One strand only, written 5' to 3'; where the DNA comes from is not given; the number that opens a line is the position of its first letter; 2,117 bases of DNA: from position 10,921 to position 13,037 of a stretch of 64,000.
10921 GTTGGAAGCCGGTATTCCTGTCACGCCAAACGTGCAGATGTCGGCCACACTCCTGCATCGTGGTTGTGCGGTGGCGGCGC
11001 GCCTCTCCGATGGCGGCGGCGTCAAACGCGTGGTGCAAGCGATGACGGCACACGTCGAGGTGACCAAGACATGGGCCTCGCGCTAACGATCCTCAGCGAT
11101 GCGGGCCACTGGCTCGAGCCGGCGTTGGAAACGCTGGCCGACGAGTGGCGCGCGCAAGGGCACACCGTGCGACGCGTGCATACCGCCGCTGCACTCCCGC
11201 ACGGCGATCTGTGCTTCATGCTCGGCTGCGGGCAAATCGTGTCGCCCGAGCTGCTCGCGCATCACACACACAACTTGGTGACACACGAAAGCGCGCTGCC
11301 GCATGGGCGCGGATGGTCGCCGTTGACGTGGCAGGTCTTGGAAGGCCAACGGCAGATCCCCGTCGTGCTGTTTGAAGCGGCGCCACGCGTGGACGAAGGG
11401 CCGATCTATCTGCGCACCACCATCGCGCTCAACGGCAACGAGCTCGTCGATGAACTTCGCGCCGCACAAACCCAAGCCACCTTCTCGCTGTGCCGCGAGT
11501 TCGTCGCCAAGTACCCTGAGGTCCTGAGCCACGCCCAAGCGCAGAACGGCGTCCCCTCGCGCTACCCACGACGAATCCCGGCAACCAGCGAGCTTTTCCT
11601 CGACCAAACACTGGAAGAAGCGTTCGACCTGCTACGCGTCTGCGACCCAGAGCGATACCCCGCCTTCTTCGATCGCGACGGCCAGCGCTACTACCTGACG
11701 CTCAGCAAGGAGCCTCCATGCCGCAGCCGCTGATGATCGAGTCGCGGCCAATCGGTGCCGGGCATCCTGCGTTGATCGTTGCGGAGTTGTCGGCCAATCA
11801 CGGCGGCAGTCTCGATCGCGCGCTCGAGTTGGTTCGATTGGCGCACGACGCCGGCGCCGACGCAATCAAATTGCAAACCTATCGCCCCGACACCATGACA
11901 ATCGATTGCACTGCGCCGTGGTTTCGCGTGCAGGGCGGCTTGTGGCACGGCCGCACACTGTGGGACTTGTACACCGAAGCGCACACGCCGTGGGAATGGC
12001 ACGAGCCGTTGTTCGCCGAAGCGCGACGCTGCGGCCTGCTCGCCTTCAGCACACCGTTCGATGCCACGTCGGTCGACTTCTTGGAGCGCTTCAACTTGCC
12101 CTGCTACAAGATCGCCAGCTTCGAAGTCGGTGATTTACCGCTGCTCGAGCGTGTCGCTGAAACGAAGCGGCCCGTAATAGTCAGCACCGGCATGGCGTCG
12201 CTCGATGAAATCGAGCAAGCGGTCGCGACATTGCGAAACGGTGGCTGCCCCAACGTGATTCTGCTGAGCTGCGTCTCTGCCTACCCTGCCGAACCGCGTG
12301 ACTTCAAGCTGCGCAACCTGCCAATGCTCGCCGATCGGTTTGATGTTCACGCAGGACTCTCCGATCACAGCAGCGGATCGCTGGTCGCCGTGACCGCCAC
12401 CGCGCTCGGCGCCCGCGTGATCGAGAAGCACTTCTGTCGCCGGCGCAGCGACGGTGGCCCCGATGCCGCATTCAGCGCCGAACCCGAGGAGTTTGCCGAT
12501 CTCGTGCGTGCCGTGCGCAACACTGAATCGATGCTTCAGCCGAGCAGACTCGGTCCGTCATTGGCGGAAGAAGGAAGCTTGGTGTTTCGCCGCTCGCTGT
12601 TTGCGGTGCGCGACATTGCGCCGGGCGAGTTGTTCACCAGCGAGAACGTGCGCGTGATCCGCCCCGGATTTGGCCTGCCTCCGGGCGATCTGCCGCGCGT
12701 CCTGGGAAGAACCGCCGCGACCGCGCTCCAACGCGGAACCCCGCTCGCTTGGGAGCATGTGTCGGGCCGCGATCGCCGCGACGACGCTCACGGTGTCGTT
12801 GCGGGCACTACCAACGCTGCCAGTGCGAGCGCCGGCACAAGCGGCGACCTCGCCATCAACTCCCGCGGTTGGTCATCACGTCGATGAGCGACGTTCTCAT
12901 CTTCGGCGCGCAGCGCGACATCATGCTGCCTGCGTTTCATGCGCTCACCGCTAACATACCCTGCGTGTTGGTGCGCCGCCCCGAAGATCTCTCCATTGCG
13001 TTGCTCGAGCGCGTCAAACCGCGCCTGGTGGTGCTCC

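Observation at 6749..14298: Pseudaminic-acid-type operon with two sugar N-formyltransferase paralogues and an LmbE deacetylase, but no PseH acetyltransferase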

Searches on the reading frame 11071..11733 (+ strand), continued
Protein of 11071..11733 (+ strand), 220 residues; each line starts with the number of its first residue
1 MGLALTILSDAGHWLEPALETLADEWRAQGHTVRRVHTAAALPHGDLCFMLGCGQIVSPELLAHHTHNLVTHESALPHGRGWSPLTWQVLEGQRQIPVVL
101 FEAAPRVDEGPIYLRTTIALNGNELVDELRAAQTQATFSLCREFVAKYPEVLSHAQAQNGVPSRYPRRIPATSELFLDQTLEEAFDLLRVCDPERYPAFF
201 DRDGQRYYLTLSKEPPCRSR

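Call 39: find_related_loci(query=A1, collection=genome_contigs, flank=10000)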
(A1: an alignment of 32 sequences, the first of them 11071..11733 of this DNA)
Query A1 (220 aa) in genome_contigs; peptide patterns used: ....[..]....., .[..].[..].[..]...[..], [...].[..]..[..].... (x = any residue, [..] = any of these).
448 stretches matched a pattern; 402 encode a relative of the query (tblastn E <= 1e-3); the best 80 are kept; 80 distinct loci.
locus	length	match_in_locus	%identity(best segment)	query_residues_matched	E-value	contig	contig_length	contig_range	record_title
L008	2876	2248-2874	97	1-209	6e-143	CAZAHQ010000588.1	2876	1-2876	MAG TPA_asm: uncultured Acidobacteriota bacterium isolate SRP173033_co1_59 genome assembly, contig: NODE_111087_length_2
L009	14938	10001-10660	79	1-220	1e-117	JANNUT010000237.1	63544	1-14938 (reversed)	MAG: Acidobacteriota bacterium isolate SOY_30_concoct_69_sub SOY_30_k141_1460101, whole genome shotgun sequence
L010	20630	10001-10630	60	3-212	4e-80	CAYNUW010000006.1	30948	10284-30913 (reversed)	MAG TPA_asm: uncultured Akkermansia sp. isolate SRP318679_co1_362 genome assembly, contig: NODE_2302_length_30948_cov_6.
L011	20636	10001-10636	58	1-212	7e-76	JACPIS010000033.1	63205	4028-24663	MAG: Opitutia bacterium isolate NC_groundwater_447_Ag_B-0.1um_66_19 GD18-4_B1_scaffold_1032812, whole genome shotgun seq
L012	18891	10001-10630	57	3-212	7e-74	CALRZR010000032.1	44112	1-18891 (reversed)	MAG: Opitutus sp. GAS368 isolate JJ-MA1B5-281-2-m2-bin99 genome assembly, contig: JJ-MA1B5-281-C233, whole genome shotgu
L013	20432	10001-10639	53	2-214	2e-73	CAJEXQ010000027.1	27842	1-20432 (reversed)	MAG: uncultured Chlorobiaceae bacterium isolate RF-1857-SP43-464-H3_S9 genome assembly, contig: NODE_27_length_27842_cov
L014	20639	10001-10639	52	1-213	3e-73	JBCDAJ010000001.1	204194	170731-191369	MAG: Cyanobacteria bacterium P01_F01_bin.56 k141_1100035_length_204194_cov_57.8616, whole genome shotgun sequence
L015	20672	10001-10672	49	3-218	5e-73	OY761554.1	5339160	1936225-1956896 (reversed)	MAG: uncultured Desulfospira sp. isolate 5198f45b-3c99-4a6a-ad95-b1a64aaf42d9 genome assembly, chromosome: 1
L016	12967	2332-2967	52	1-212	1e-72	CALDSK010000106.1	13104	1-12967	MAG TPA_asm: uncultured Synechococcus sp. isolate SRR3401487_bin.18_CONCOCT_v1.1_MAG genome assembly, contig: ERZ1740058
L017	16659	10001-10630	56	3-212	1e-72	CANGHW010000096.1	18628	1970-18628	MAG: Opitutae bacterium isolate Jr-28jun17-119 genome assembly, contig: Jr-28jun17-C4210, whole genome shotgun sequence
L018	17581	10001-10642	53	1-214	3e-72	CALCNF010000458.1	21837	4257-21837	MAG TPA_asm: uncultured proteobacterium isolate ERR599101_bin.47_CONCOCT_v1.1_MAG genome assembly, contig: ERZ841449.874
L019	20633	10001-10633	55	2-212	2e-72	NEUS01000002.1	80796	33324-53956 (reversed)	MAG: Opitutia bacterium Tous-C1TDCM Opitutae-Tous-C1TDCM-C2, whole genome shotgun sequence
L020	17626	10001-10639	50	5-218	7e-72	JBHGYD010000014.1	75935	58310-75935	MAG: Anoxybacillaceae bacterium isolate Outcrop2_T7_35 Outcrop2_T7_k141_13751, whole genome shotgun sequence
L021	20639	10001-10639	48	2-214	4e-71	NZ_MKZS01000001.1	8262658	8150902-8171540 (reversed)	Moorena bouillonii PNG strain PNG5-198 Ga0081470_101, whole genome shotgun sequence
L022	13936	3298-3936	53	3-215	2e-70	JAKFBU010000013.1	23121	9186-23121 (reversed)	MAG: Candidatus Sericytochromatia bacterium isolate LC003 contig-124_1303, whole genome shotgun sequence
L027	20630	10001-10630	54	3-212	4e-69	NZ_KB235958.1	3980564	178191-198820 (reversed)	Baaleninema simplex PCC 7105 Gei7105DRAFT_GPC.5, whole genome shotgun sequence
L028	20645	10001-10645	49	2-216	4e-69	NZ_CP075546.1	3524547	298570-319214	Methanospirillum purgamenti strain J.3.6.1-F.2.7.3 chromosome, complete genome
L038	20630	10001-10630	51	4-213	3e-67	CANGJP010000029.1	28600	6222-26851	MAG: Proteobacteria bacterium isolate Jr-28jun17-207 genome assembly, contig: Jr-28jun17-C2265, whole genome shotgun seq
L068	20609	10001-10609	47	5-207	6e-63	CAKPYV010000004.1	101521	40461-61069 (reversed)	MAG: uncultured Anaerovibrio sp. isolate REFINED_METABAT215_TOP10_CONTIGS_1500_ASSEMBLY_K77_MERGED__Hadza_MoBio_hadza-I-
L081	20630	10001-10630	47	3-213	2e-61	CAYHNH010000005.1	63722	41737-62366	MAG TPA_asm: uncultured Candidatus Saccharibacteria bacterium isolate ERP119705_co13_543 genome assembly, contig: NODE_5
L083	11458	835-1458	50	5-212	2e-61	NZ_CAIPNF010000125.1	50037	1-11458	MAG: uncultured Thiocystis sp. isolate Loclat_bin-17750, whole genome shotgun sequence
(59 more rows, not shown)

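Call 57: predict_structure(alignment_id=A1)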
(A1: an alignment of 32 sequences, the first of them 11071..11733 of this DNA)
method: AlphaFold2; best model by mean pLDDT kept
length: 220 residues; sequences in the alignment: 32
mean_pLDDT: 91.5   pTM: 0.88
mean pLDDT of the five models: 91.5, 91.0, 90.3, 89.1, 88.9
residues with pLDDT >= 90: 168; 70-90: 43; 50-70: 8; < 50: 1
segments of 3 or more residues with pLDDT < 50: none
pLDDT, mean of each block of 10 residues (from residue 1): 96 93 98 97 98 91 97 72 85 93 83 95 95 97 98 91 81 94 93 93 96 76
secondary structure, 60 per line:
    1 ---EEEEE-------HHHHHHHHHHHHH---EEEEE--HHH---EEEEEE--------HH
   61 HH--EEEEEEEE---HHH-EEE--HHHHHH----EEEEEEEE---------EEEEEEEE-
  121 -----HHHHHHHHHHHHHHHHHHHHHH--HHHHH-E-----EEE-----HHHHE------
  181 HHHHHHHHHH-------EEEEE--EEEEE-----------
elements in order: E4-8 H16-28 E32-36 E45-50 H59-62 E65-72 E80-82 H85-90 E95-102 E112-119 H126-147 H150-154 E162-164 H170-173 H181-190 E198-202 E205-209

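Call 60: fold_search(model_id=the predicted structure, library=pdb)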
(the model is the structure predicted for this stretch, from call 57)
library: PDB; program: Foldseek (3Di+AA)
matches with E <= 10: 966; with E <= 0.001: 152
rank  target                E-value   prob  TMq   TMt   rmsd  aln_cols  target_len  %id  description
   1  6j1f_B                1.0e-13  1.00  0.77  0.33   3.1       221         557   17  Crystal structure of HypX from Aquifex aeolicus in complex with Tetrahydrofolic acid (released 2019-11-06)
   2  1zgh                  1.1e-13  1.00  0.79  0.76   3.8       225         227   20  Methionyl-tRNA formyltransferase from Clostridium thermocellum (released 2005-05-03)
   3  6j1i                  1.9e-13  1.00  0.79  0.33   2.9       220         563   17  Crystal structure of HypX from Aquifex aeolicus, A392F-I419F variant (released 2019-11-06)
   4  5j63_C                2.6e-13  1.00  0.68  0.54   5.9       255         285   18  Crystal Structure of the N-terminal N-formyltransferase Domain (residues 1-306) of Escherichia coli Arna in Complex wi (released 2016-05-25)
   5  5j63_D                2.6e-13  1.00  0.66  0.50   5.1       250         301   18  Crystal Structure of the N-terminal N-formyltransferase Domain (residues 1-306) of Escherichia coli Arna in Complex wi (released 2016-05-25)
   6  5vyq_A                2.7e-13  1.00  0.74  0.70   4.0       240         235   19  Crystal structure of the N-formyltransferase Rv3404c from mycobacterium tuberculosis in complex with YDP-Qui4N and fol (released 2017-07-12)
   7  6j1h_B                3.1e-13  1.00  0.79  0.33   2.9       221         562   17  Crystal structure of HypX from Aquifex aeolicus, Q15A-R131A-S194A-Q195A-N306A-R542A variant (released 2019-11-06)
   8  2bln_A                3.7e-13  1.00  0.66  0.51   7.1       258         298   20  N-terminal formyltransferase domain of ArnA in complex with N-5- formyltetrahydrofolate and UMP (released 2005-04-08)
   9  6j0p_B                4.0e-13  1.00  0.79  0.33   2.9       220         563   17  Crystal structure of HypX from Aquifex aeolicus (Crystal Form I) (released 2019-11-06)
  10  5vys_B                4.0e-13  1.00  0.70  0.63   5.2       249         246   16  Crystal structure of the WbkC N-formyltransferase (C47S variant) from Brucella melitensis (released 2017-07-05)
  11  1yrw                  5.8e-13  1.00  0.67  0.52   5.2       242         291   18  Crystal Structure of E.coli ArnA Transformylase Domain (released 2005-04-12)
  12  6v2t_A                5.8e-13  1.00  0.67  0.61   4.6       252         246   20  X-ray structure of a sugar N-formyltransferase from Shewanella sp FDAARGOS_354 (released 2020-01-08)
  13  6j1e                  6.1e-13  1.00  0.79  0.34   3.0       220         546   17  Crystal structure of HypX from Aquifex aeolicus (Crystal Form II) (released 2019-11-06)
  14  6j0p_A                6.5e-13  1.00  0.78  0.33   3.0       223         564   16  Crystal structure of HypX from Aquifex aeolicus (Crystal Form I) (released 2019-11-06)
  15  6j1g                  7.0e-13  1.00  0.80  0.34   2.8       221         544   18  Crystal structure of HypX from Aquifex aeolicus, R9A-Q15A-R131A-R542A variant (released 2019-11-06)
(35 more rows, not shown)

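Call 63: search_protein_families(library=ncbifam, proteins=[L001:2303-3271:+, L027:8453-10651:+, L068:9434-9916:+, L038:14683-15267:+, L083:3204-3653:+, L081:12610-13314:+, L028:8465-10651:+], max_evalue=0.0001)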
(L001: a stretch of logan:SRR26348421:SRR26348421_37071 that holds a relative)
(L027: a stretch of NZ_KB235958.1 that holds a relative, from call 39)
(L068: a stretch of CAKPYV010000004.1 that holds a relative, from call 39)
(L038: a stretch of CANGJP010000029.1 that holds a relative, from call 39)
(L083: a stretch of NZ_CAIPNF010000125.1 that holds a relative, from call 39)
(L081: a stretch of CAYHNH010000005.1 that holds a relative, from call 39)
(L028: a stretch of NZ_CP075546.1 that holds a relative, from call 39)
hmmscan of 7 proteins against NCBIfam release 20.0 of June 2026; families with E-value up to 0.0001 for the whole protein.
L001:2303-3271:+ (322 aa): 1 family
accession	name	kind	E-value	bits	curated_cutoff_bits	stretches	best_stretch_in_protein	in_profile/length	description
TIGR03590.1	PseG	equivalog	6e-36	124.5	153.55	1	3-268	1-280/280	UDP-2,4-diacetamido-2,4,6-trideoxy-beta-L-altropyranose hydrolase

L027:8453-10651:+ (732 aa): 6 families
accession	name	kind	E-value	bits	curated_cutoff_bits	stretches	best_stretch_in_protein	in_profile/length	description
TIGR03590.1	PseG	equivalog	7.1e-97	324.4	153.55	1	4-307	1-280/280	UDP-2,4-diacetamido-2,4,6-trideoxy-beta-L-altropyranose hydrolase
NF005998.1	PRK08125.1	equivalog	4e-15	55.2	777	1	546-716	64-234/649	bifunctional UDP-4-amino-4-deoxy-L-arabinose formyltransferase/UDP-glucuronic acid oxidase ArnA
TIGR00460.1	fmt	equivalog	3.6e-14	52.6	201.5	1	551-705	73-228/315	methionyl-tRNA formyltransferase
NF005414.0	PRK06988.1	equivalog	1.1e-12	47.6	316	1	550-715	70-236/311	formyltransferase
TIGR01133.1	murG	equivalog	2.6e-08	33.2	250.25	1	201-362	186-351/353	undecaprenyldiphospho-muramoylpentapeptide beta-N-acetylglucosaminyltransferase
TIGR03585.1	PseH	equivalog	1.4e-05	25.3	93.1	1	380-503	9-135/156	UDP-4-amino-4,6-dideoxy-N-acetyl-beta-L-altrosamine N-acetyltransferase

L068:9434-9916:+ (160 aa): 2 families
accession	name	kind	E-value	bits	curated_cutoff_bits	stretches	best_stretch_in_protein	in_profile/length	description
TIGR03585.1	PseH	equivalog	3.6e-07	30.4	93.1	1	13-136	8-136/156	UDP-4-amino-4,6-dideoxy-N-acetyl-beta-L-altrosamine N-acetyltransferase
TIGR01575.1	rimI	equivalog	8.2e-05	22.8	86.4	1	49-135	25-114/132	ribosomal protein S18-alanine N-acetyltransferase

L038:14683-15267:+ (194 aa): 0 families

L083:3204-3653:+ (149 aa): 4 families
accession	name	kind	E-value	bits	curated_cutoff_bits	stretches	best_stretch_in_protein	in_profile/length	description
NF040501.1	resist_ArsN2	equivalog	4.4e-07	29.6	125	1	51-123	28-105/133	arsenic resistance N-acetyltransferase ArsN2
TIGR01575.1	rimI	equivalog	1.6e-06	28.3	86.4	1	48-102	32-86/132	ribosomal protein S18-alanine N-acetyltransferase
NF007807.0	PRK10514.1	equivalog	1.8e-05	24.7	134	1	36-101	39-100/147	acetyltransferase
TIGR03448.1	mycothiol_MshD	equivalog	6.6e-05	22.4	163.1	1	52-101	51-101/294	mycothiol synthase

L081:12610-13314:+ (234 aa): 6 families
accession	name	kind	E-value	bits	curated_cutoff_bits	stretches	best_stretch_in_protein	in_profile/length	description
TIGR03584.1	PseF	equivalog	1.6e-82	276.5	205.7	1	5-226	1-221/222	pseudaminic acid cytidylyltransferase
NF003952.0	PRK05450.1-5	subfamily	8.6e-11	41.4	193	1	4-70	3-69/250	3-deoxy-manno-octulosonate cytidylyltransferase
NF003950.0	PRK05450.1-3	subfamily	3.2e-10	39.8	234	1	4-86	3-84/248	3-deoxy-manno-octulosonate cytidylyltransferase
NF009905.0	PRK13368.1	subfamily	6.7e-10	38.7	255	1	4-83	3-81/243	3-deoxy-manno-octulosonate cytidylyltransferase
TIGR00466.1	kdsB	equivalog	1.4e-07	31.2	155.2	1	5-76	4-74/241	3-deoxy-manno-octulosonate cytidylyltransferase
NF003948.0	PRK05450.1-1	equivalog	3.3e-06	26.5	281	1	3-73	5-74/248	3-deoxy-manno-octulosonate cytidylyltransferase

L028:8465-10651:+ (728 aa): 7 families
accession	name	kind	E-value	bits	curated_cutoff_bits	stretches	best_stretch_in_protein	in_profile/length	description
TIGR03590.1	PseG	equivalog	1.9e-89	300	153.55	1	11-309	4-280/280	UDP-2,4-diacetamido-2,4,6-trideoxy-beta-L-altropyranose hydrolase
NF005998.1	PRK08125.1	equivalog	7.3e-17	61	777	1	541-717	62-238/649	bifunctional UDP-4-amino-4-deoxy-L-arabinose formyltransferase/UDP-glucuronic acid oxidase ArnA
TIGR00460.1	fmt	equivalog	6.6e-16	58.3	201.5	1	555-701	80-227/315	methionyl-tRNA formyltransferase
NF005414.0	PRK06988.1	equivalog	9.9e-14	51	316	1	557-712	79-235/311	formyltransferase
TIGR01133.1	murG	equivalog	3.2e-08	33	250.25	1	206-331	189-319/353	undecaprenyldiphospho-muramoylpentapeptide beta-N-acetylglucosaminyltransferase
TIGR01426.2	MGT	subfamily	1.9e-07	30.4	260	1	229-338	253-359/393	macrolide family glycosyltransferase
TIGR03585.1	PseH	equivalog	2.8e-06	27.5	93.1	1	381-509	9-137/156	UDP-4-amino-4,6-dideoxy-N-acetyl-beta-L-altrosamine N-acetyltransferase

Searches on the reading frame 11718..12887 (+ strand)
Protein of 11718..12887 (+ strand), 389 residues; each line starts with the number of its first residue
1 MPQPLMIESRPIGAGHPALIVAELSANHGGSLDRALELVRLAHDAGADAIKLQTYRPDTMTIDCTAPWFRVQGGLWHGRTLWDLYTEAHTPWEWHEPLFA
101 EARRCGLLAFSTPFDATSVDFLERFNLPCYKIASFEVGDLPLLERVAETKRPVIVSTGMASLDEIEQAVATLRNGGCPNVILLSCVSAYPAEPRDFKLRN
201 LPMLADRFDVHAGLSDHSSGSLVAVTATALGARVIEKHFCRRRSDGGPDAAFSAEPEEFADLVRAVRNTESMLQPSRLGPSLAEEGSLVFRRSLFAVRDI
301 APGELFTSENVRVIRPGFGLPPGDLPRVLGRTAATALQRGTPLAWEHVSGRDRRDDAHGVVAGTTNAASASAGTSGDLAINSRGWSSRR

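Call 6: search_protein_families(library=pfam, proteins=[window:11718-12887:+], max_evalue=0.01)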
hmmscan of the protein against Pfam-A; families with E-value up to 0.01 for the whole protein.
window:11718-12887:+ (389 aa): 2 families
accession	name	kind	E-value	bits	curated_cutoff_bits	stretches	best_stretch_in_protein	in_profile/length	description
PF03102.20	NeuB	-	1.4e-82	277.2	22.1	1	38-273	1-236/241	NeuB family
PF08666.17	SAF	-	1.1e-11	45.5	21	1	291-348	1-62/63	SAF domain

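Call 7: search_protein_families(library=ncbifam, proteins=[window:11718-12887:+], max_evalue=0.001)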
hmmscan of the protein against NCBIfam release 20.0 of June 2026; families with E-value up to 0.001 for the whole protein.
window:11718-12887:+ (389 aa): 2 families
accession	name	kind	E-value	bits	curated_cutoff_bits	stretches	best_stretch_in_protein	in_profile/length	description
TIGR03586.1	PseI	equivalog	8.3e-134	445.9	340.25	1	18-343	2-327/327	pseudaminic acid synthase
TIGR03569.1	NeuB_NnaB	equivalog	2.1e-83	280.1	399.65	1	19-341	2-327/329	N-acetylneuraminate synthase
